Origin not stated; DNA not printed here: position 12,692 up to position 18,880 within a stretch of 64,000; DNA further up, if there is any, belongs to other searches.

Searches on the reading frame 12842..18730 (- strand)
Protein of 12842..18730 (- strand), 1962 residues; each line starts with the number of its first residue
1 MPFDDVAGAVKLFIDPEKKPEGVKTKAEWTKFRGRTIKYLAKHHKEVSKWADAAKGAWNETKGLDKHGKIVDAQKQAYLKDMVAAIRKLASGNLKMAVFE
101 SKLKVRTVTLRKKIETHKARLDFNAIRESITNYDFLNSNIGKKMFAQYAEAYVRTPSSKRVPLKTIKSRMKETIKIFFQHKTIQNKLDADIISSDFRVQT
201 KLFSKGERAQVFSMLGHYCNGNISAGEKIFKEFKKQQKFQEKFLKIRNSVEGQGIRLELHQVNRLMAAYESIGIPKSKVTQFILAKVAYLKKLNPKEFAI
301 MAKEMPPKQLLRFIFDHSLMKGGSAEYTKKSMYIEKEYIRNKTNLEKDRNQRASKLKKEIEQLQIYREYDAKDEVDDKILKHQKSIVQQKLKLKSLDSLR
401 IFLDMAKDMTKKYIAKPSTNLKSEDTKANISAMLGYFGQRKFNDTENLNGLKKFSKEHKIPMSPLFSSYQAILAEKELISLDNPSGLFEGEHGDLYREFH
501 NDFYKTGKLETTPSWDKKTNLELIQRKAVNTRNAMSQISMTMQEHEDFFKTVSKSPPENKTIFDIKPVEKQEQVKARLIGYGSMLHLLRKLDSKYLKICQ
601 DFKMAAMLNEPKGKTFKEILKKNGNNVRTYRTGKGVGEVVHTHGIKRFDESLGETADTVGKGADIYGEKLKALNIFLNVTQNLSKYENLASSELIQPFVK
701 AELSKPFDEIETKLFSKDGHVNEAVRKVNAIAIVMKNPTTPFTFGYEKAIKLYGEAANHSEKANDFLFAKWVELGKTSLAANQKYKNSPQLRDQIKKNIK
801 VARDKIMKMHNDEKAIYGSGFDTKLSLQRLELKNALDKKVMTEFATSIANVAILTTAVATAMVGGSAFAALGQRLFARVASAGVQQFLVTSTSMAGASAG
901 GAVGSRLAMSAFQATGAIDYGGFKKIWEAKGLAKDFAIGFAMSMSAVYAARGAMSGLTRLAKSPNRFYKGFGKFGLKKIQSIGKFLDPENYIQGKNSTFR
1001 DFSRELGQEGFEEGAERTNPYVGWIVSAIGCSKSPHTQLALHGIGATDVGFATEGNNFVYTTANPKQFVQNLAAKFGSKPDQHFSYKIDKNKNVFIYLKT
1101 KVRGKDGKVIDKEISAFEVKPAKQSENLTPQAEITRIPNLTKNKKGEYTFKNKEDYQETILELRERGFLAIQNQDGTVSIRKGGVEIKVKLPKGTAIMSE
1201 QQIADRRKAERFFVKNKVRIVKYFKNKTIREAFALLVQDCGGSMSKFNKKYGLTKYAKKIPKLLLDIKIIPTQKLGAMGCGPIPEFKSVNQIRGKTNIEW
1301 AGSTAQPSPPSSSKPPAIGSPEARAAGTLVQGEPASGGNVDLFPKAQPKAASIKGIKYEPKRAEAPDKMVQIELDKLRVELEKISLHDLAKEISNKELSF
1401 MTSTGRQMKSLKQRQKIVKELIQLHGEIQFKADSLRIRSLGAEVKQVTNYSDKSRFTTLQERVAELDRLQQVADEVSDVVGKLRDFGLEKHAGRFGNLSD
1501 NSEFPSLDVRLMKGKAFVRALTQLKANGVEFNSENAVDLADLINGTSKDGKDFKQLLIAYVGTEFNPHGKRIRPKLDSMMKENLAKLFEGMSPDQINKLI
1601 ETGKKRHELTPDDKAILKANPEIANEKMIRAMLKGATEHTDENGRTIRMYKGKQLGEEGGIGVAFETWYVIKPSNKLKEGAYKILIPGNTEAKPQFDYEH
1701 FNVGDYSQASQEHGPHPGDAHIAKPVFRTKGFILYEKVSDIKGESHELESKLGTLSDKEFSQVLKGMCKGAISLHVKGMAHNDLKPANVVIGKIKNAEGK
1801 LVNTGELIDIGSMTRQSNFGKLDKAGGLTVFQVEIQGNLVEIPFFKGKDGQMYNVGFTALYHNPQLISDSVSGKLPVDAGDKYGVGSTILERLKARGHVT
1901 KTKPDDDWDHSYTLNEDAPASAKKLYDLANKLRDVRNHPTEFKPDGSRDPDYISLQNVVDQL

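Call 7: search_protein_families(library=pfam, proteins=[window:12842-18730:-], max_evalue=0.01)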
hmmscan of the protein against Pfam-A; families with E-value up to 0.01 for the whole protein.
window:12842-18730:- (1962 aa): 1 family
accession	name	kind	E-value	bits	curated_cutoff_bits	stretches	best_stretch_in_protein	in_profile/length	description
PF00069.31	Pkinase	-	5.7e-05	23.1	31.7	1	1743-1794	83-134/263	Protein kinase domain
